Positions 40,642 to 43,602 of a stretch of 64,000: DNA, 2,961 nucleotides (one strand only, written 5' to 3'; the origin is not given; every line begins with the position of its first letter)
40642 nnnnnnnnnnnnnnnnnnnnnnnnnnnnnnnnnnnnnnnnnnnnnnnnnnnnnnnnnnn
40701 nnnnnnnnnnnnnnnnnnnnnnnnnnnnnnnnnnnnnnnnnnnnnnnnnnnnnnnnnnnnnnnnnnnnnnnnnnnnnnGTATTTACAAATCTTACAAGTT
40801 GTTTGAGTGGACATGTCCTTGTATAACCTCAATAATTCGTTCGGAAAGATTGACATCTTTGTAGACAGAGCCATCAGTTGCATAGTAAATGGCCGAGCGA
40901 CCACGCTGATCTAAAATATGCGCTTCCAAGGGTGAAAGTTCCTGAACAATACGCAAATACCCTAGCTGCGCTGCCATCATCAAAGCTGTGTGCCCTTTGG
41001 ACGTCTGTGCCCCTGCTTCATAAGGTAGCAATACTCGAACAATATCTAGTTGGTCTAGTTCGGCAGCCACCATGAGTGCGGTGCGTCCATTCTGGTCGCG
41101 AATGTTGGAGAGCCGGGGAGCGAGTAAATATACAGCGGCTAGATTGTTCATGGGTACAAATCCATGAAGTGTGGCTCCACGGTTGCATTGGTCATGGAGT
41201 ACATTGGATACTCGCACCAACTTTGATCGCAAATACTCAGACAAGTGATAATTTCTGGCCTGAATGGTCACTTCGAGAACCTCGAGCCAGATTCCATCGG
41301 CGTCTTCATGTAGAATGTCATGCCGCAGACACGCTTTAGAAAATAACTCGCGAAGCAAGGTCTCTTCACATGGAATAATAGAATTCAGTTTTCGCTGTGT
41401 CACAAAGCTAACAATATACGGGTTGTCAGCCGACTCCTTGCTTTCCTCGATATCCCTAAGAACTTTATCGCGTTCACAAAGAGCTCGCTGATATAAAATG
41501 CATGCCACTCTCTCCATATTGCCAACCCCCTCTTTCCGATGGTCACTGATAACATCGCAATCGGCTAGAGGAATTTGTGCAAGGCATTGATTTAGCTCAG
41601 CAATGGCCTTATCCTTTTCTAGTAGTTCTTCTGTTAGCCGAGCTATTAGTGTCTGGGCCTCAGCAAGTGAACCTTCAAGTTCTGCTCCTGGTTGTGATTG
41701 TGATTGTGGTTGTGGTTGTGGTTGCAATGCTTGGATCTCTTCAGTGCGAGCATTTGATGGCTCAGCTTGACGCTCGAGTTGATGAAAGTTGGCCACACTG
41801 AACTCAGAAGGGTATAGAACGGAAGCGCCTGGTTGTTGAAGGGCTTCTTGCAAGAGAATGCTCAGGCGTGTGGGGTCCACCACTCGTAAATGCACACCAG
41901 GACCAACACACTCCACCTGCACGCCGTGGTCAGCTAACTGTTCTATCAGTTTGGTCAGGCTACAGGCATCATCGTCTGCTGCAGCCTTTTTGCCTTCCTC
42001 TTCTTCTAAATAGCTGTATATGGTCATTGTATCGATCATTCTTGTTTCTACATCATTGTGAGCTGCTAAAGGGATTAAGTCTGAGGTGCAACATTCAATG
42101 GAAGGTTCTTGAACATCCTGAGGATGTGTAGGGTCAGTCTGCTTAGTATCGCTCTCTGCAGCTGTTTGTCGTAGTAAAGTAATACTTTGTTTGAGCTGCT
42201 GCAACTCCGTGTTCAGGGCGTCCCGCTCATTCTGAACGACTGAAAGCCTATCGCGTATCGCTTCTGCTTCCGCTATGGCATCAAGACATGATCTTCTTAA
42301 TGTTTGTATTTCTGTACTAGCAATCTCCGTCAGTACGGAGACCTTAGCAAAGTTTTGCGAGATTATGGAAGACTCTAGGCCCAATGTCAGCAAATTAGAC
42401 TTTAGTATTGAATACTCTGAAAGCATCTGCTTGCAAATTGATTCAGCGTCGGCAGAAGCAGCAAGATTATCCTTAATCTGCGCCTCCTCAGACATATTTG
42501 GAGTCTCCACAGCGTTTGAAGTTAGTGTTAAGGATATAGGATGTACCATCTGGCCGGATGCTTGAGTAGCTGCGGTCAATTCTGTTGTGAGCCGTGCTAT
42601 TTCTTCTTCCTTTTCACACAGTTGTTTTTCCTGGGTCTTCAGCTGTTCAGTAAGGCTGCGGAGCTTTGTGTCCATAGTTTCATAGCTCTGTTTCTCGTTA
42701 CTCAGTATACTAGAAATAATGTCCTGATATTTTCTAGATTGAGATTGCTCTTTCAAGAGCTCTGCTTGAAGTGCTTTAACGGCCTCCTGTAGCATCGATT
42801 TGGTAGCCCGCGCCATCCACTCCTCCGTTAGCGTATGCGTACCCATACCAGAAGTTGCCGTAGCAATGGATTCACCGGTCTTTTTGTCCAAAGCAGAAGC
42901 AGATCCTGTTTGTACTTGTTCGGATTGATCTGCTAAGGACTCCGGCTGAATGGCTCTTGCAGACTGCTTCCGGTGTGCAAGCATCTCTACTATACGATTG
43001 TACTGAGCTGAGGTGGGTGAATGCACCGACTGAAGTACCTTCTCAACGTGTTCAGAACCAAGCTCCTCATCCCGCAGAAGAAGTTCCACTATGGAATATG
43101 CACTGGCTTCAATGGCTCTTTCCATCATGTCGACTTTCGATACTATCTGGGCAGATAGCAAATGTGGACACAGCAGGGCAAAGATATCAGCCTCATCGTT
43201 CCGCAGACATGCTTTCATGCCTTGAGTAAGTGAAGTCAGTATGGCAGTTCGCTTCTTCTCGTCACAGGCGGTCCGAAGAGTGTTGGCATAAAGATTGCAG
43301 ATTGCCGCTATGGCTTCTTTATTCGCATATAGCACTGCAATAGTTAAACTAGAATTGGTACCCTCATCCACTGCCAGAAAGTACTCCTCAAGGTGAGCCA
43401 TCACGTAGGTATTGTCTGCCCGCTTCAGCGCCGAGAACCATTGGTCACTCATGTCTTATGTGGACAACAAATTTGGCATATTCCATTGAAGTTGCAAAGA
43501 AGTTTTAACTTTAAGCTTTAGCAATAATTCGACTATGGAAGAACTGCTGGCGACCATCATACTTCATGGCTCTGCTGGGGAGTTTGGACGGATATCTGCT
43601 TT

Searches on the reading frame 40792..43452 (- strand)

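Call 86: search_protein_families(library=pfam, proteins=[window:40792-43452:-], max_evalue=0.0001)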
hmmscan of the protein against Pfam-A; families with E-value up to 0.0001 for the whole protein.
window:40792-43452:- (886 aa): 4 families
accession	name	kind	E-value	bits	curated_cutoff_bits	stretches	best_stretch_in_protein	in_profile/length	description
PF12796.13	Ank_2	-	2.1e-17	63.9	27.3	1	769-846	8-86/90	Ankyrin repeats (3 copies)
PF00023.36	Ank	-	9.5e-10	38.6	21.1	0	788-815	1-26/33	Ankyrin repeat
PF13857.12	Ank_5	-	1.2e-08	35.5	27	1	779-825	6-54/56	Ankyrin repeats (many copies)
PF13606.12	Ank_3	-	9.5e-07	29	22.3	0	788-813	1-26/30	Ankyrin repeat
